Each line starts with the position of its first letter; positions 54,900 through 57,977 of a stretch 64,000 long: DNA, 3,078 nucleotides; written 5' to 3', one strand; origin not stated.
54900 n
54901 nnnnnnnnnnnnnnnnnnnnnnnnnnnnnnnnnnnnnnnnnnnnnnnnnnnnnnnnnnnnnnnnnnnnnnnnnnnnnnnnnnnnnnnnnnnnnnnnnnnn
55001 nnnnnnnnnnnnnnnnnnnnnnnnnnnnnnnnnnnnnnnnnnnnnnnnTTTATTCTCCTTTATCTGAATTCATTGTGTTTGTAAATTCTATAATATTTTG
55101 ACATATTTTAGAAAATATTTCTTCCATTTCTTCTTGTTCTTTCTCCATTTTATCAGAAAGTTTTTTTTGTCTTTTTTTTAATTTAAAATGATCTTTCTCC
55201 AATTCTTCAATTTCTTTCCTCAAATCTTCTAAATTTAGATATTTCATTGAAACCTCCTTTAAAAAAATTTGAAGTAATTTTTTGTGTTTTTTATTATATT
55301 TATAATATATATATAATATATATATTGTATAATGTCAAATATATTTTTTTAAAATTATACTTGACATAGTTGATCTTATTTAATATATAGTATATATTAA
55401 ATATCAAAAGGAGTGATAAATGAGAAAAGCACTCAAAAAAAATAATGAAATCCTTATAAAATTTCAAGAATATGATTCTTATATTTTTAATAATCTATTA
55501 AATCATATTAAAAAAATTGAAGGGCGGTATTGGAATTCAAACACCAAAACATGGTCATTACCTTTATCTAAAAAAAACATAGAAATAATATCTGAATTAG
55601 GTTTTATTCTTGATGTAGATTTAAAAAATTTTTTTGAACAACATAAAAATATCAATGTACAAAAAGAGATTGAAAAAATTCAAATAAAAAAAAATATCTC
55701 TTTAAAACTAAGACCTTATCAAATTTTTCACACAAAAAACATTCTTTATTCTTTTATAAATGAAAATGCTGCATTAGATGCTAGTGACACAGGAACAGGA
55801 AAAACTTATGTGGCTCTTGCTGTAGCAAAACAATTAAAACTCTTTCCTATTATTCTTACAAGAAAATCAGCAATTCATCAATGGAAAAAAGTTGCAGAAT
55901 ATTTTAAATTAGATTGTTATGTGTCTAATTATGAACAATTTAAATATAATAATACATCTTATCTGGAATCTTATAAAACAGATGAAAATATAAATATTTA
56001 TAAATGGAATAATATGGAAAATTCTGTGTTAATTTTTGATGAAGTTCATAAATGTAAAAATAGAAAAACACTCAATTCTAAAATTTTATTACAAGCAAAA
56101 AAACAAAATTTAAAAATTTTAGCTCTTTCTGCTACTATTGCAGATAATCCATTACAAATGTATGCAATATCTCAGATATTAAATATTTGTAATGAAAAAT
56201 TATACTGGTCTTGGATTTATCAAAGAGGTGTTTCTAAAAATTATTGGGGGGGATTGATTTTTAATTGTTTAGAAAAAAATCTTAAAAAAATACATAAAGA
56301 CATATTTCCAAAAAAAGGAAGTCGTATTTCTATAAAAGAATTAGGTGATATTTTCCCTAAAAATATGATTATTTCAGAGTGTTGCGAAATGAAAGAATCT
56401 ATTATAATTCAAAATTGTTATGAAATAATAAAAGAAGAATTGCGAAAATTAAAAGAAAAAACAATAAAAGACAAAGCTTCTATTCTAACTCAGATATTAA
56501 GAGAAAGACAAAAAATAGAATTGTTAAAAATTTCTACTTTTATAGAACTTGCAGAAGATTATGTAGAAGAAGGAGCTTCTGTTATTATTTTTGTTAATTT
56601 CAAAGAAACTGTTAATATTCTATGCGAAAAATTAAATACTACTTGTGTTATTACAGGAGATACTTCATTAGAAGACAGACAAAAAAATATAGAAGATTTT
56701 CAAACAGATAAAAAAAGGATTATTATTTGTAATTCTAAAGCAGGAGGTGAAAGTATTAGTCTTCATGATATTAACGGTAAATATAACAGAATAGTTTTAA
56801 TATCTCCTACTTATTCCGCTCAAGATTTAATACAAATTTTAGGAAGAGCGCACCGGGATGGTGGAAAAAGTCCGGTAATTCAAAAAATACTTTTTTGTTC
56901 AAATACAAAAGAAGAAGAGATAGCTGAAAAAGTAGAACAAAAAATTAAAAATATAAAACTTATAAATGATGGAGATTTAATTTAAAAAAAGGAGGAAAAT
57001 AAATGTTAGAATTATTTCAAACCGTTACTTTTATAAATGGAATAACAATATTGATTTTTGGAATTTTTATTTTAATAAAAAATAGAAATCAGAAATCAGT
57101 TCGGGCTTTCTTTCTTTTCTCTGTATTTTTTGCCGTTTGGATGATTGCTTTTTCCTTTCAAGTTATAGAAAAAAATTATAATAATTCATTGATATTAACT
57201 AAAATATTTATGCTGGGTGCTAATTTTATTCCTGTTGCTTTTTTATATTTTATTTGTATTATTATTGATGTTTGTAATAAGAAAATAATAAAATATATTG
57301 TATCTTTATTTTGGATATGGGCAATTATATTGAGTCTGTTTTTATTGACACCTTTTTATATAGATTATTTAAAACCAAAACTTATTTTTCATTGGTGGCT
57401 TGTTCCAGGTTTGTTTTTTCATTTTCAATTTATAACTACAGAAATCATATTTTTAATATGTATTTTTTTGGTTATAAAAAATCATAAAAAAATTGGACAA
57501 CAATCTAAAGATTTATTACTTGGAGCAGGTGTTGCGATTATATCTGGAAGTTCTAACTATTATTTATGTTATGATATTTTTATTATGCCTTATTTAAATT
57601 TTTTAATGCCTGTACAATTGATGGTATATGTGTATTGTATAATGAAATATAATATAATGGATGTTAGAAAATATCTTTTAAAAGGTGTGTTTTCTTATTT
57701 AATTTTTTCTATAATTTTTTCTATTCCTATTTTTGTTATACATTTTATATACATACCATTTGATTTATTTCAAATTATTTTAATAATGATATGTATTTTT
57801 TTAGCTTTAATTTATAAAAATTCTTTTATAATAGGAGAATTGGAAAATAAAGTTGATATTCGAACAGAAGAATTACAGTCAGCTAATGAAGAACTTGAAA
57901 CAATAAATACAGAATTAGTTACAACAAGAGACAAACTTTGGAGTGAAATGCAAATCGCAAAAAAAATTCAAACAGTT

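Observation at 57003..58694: Phage-encoded multi-TM sensor fused to a SpoIIE/RsbU-type PP2C phosphatase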

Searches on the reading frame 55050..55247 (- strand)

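Call 63: search_protein_families(library=pfam, proteins=[window:55050-55247:-], max_evalue=0.01)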
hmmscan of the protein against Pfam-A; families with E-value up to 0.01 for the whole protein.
window:55050-55247:- (65 aa): 3 families
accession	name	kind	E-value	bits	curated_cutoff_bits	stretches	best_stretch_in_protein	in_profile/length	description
PF12443.13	AKNA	-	0.0028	18.7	28.1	1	15-57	43-85/99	AT-hook-containing transcription factor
PF06005.17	ZapB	-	0.0052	17.7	31.5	1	6-48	20-62/71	Cell division protein ZapB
PF04012.17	PspA_IM30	-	0.0075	16.3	33.9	1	6-44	32-70/220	PspA/IM30 family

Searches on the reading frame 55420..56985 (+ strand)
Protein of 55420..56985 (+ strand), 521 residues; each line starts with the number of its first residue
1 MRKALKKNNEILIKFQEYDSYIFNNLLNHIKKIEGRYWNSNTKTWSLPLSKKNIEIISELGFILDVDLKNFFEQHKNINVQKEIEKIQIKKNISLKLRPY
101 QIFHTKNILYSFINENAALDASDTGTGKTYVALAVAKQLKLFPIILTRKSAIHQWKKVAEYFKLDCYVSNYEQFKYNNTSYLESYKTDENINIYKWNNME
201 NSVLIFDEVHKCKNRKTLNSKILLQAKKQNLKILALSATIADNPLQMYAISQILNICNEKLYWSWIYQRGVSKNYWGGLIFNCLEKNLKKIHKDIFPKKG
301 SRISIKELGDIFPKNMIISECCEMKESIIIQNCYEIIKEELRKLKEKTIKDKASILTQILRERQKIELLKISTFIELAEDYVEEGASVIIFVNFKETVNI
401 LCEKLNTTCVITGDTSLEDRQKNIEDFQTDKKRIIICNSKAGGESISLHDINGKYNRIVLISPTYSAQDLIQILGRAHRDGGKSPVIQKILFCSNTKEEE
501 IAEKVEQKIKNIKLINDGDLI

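Call 3: search_protein_families(library=pfam, proteins=[window:55420-56985:+], max_evalue=0.01)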
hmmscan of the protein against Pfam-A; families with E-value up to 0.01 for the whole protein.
window:55420-56985:+ (521 aa): 7 families
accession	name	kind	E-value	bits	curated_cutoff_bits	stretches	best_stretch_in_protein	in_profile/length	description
PF00271.37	Helicase_C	-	6.1e-15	55.9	23.5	1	375-481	7-110/110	Helicase conserved C-terminal domain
PF04851.21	ResIII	-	3e-11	43.9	22.5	1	95-240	2-162/164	Type III restriction enzyme, res subunit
PF00270.35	DEAD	-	9.8e-06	25.8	26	1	118-244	17-164/167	DEAD/DEAH box helicase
PF13871.12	Helicase_C_4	-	4.4e-05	23.8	30.5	1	423-498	53-131/271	C-terminal domain on Strawberry notch homologue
PF00004.35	AAA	-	0.00021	22.2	21.2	1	124-216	7-73/131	ATPase family associated with various cellular activities (AAA)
PF16203.11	ERCC3_RAD25_C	-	0.0025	17.6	27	1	383-479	58-150/248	ERCC3/RAD25/XPB C-terminal helicase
PF09848.15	SLFN-g3_helicase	-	0.0073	16.1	24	0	123-221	9-100/354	Schlafen group 3, DNA/RNA helicase domain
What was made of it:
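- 55420..56985 (+): SF2 (ResIII/Helicase_C, SNF2-like) helicase, first gene of the plus-strand operon. Used as the synteny anchor. Call 3.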

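Call 23: find_related_loci(query=window:55420-56985:+, collection=viral_contigs, flank=8000)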
Query window:55420-56985:+ (521 aa) in viral_contigs; peptide patterns used: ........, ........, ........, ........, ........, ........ (x = any residue, [..] = any of these).
22 stretches matched a pattern; 5 encode a relative of the query (tblastn E <= 1e-3); 5 distinct loci.
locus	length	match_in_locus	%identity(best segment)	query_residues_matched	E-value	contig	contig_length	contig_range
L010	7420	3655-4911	40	94-520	6e-98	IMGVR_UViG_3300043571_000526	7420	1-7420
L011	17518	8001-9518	26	30-508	2e-20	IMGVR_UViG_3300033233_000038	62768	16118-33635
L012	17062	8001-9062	25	162-509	4e-13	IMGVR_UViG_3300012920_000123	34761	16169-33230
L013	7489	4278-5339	25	162-509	1e-12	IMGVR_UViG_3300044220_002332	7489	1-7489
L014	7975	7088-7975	24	162-447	2e-8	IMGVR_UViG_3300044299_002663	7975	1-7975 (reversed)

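Call 26: find_related_loci(query=window:55420-56985:+, collection=metagenome_contigs, flank=6000)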
Query window:55420-56985:+ (521 aa) in metagenome_contigs; peptide patterns used: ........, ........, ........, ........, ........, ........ (x = any residue, [..] = any of these).
231 stretches matched a pattern; 3 encode a relative of the query (tblastn E <= 1e-3); 3 distinct loci.
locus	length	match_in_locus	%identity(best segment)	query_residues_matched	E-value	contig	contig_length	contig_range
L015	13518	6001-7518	26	30-508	2e-20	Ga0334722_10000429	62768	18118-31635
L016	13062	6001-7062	25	162-509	3e-13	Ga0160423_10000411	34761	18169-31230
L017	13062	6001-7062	25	162-509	3e-13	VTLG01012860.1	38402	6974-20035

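Call 50: find_homologous_proteins(query=window:55420-56985:+, max_evalue=1e-20)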
Query window:55420-56985:+ (521 aa): 1375 proteins with E <= 1e-20 among 8000 candidates; the best 120 are listed.
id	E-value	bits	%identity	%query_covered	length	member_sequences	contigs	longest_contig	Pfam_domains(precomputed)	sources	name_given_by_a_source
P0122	0.0e+0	1143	100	100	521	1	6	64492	PF00270.36,PF00271.38,PF04851.22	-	-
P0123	2.0e-160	553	52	100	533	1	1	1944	PF00270.36,PF00176.30,PF00271.38,PF04851.22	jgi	jgi:superfamily II DNA or RNA helicase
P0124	8.8e-158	544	52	100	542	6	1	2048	PF00270.36,PF00176.30,PF00271.38,PF04851.22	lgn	-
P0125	2.9e-156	539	50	100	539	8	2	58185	PF00270.36,PF00271.38,PF04851.22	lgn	-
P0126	2.6e-153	529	48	100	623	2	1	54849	PF00270.36,PF00176.30,PF00271.38,PF04851.22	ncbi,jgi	jgi:superfamily II DNA or RNA helicase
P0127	3.7e-153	529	60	85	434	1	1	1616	PF13871.13,PF00270.36,PF00176.30,PF00004.36,PF00271.38,PF04851.22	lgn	-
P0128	4.3e-153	528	50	100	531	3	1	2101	PF00270.36,PF00176.30,PF00271.38,PF04851.22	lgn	-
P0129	2.2e-152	526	58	86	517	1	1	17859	PF00270.36,PF00271.38,PF04851.22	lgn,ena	-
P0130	1.0e-151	524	52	100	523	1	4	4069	PF00270.36,PF00271.38,PF04851.22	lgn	-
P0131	1.2e-151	524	58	82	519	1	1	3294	PF00270.36,PF00271.38,PF04851.22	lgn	-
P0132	1.3e-151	523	50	100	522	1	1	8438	PF00271.38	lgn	-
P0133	9.2e-149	514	49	100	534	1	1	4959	PF00270.36,PF00271.38,PF04851.22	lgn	-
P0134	1.1e-147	511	57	82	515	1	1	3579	PF00270.36,PF00271.38,PF04851.22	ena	-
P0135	1.2e-147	510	51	96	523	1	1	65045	PF00270.36,PF00271.38,PF04851.22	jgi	jgi:superfamily II DNA or RNA helicase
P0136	1.5e-146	507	51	67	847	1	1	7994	PF00271.38,PF14890.12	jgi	jgi:superfamily II DNA or RNA helicase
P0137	1.9e-144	500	51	95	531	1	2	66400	PF00270.36,PF00271.38,PF04851.22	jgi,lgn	jgi:superfamily II DNA or RNA helicase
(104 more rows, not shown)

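Call 51: find_encoding_contigs(protein=P0125, flank=7000, max_places=1)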
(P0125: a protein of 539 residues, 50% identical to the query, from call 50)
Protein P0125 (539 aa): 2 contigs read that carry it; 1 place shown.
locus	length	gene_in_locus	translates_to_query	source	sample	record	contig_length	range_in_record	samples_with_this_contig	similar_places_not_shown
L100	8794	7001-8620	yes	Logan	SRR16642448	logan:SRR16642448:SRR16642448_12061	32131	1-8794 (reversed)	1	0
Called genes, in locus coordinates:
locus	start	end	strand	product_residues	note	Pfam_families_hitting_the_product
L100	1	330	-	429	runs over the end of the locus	PF04860:Phage_portal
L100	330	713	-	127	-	-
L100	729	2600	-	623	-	PF13620:CarboxypepD_reg (faint)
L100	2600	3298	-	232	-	PF24517:CBM96 (weak)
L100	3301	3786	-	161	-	-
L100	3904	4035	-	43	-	-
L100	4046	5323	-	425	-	PF03237:Terminase_6N (weak), PF17289:Terminase_6C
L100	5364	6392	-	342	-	PF01844:HNH, PF14279:HNH_5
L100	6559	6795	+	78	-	-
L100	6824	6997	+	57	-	-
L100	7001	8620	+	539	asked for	PF04851:ResIII, PF00270:DEAD (weak), PF00271:Helicase_C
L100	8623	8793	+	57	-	?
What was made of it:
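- Tried and rejected: One contig ends just past the helicase (call 51).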

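Call 52: find_encoding_contigs(protein=P0135, flank=7000, max_places=1)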
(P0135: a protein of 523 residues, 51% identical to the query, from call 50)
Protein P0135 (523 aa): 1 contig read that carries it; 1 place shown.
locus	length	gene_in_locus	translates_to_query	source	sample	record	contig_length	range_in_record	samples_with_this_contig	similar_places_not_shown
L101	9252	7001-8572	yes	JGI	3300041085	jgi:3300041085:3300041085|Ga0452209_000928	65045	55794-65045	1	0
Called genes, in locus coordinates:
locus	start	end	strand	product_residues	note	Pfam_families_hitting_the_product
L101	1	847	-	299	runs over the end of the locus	PF08275:DNAG_N (weak)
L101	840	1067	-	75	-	-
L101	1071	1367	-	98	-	-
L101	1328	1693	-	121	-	PF03013:Pyr_excise (weak)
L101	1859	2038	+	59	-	-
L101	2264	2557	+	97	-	-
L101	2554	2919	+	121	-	-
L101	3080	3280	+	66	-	-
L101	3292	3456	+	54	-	PF14354:Lar_restr_allev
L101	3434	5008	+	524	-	-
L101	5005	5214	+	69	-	-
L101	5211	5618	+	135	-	-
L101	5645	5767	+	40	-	-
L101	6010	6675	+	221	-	-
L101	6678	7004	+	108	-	-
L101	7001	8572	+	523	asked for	PF00270:DEAD (weak), PF04851:ResIII, PF00271:Helicase_C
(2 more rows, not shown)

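Call 53: find_encoding_contigs(protein=P0137, flank=7000, max_places=1)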
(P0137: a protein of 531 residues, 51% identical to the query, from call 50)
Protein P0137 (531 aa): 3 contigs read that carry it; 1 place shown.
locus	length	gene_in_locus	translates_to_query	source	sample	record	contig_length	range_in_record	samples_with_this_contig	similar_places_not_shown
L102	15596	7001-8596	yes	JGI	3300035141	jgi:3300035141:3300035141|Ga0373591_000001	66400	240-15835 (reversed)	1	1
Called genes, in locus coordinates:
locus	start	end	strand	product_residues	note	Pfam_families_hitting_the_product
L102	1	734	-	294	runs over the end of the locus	PF00149:Metallophos, PF12850:Metallophos_2 (weak)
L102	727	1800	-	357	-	PF02463:SMC_N (weak), PF13175:AAA_15 (weak), PF13476:AAA_23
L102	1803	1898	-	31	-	-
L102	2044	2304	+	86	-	-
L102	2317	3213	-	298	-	PF13155:Toprim_2 (faint)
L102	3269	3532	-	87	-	-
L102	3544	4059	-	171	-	-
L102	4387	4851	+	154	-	-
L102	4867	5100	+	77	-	PF26096:DUF8033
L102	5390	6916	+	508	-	-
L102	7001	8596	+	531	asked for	PF04851:ResIII (weak), PF00270:DEAD (weak), PF00271:Helicase_C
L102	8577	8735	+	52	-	-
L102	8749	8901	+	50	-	-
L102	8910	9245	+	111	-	PF03013:Pyr_excise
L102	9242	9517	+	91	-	-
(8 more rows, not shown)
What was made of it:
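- It is an accessory gene of a narrow clade (calls 51-53), as is typical for anti-defence genes.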

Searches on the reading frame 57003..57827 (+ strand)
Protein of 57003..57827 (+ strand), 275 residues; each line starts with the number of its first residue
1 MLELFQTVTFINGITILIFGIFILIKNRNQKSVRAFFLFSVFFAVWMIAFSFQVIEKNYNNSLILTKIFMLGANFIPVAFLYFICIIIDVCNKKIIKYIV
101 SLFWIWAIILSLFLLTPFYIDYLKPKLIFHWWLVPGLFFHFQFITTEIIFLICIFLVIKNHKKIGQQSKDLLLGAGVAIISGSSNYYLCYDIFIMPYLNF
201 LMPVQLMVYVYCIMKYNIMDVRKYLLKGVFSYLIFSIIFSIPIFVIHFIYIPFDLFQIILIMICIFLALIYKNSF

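Call 71: search_protein_representatives(protein=window:57003-57827:+)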
Query: 275 residues. Proteins with E-value up to 0.001 (for the whole library): 1171; up to 1e-10: 363; up to 1e-30: 2. The best 150 are listed.
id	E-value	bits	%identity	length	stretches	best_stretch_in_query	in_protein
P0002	4.2e-80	286.0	57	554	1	1-275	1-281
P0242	7.9e-31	124.4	28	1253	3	9-240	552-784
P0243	6.0e-27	111.7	31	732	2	8-248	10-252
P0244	4.6e-25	105.5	34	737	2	9-247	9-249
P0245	5.3e-25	105.3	32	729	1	5-265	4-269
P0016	6.7e-25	105.0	28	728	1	9-253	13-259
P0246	2.3e-23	99.9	35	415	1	3-269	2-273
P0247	3.2e-23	99.4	28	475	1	8-270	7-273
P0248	7.6e-23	98.2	31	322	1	3-271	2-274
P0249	1.5e-22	97.3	29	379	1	2-274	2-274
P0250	1.0e-21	94.5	31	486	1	9-262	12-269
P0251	1.1e-21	94.4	31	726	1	4-247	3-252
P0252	1.8e-21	93.7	27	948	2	6-240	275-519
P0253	4.0e-21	92.6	32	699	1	4-271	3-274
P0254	4.6e-21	92.4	28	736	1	3-268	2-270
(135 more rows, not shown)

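Call 75: search_protein_families(library=pfam, alignment_id=A3, max_evalue=0.00001)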
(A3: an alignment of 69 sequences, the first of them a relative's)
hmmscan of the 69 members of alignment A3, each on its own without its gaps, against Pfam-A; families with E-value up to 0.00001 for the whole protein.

A. member 1, P0243 (732 aa): 3 families
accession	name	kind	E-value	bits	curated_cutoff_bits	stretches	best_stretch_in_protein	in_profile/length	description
PF07228.17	SpoIIE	-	1.8e-36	126.3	25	1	539-728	5-190/192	Stage II sporulation protein E (SpoIIE)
PF16927.11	HisKA_7TM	-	4.1e-12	46.9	28.6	1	15-225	6-222/224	N-terminal 7TM region of histidine kinase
PF13185.12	GAF_2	-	5.7e-07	30.2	28.6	1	384-461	65-136/136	GAF domain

B. families by the number of members that match (of 69 scanned): 12 families
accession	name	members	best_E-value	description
PF16927.11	HisKA_7TM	69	3.4e-26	N-terminal 7TM region of histidine kinase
PF02518.31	HATPase_c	39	6.3e-48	Histidine kinase-, DNA gyrase B-, and HSP90-like ATPase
PF00512.31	HisKA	33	3.7e-21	His Kinase A (phospho-acceptor) domain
PF13185.12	GAF_2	28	5.3e-34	GAF domain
PF13492.12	GAF_3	23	8.3e-26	GAF domain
PF01590.32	GAF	21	3.5e-33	GAF domain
PF07228.17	SpoIIE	2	5.1e-40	Stage II sporulation protein E (SpoIIE)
PF13581.12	HATPase_c_2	2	2.8e-06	Histidine kinase-like ATPase domain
PF00990.26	GGDEF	1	1.4e-36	Diguanylate cyclase, GGDEF domain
PF13426.13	PAS_9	1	1.9e-10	PAS domain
PF11849.14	DUF3369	1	5.7e-08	Domain of unknown function (DUF3369)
PF08448.16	PAS_4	1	5.6e-07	PAS fold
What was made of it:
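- On HisKA_7TM sensor domain (PF16927): 69 of 69 best relatives of aa 1-275 carry PF16927 (call 75).
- Closest known: 7TMR-DISM receptors with PP2C outputs. Different: Its sensor is HisKA_7TM, which is otherwise mostly attached to histidine kinases (call 75).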
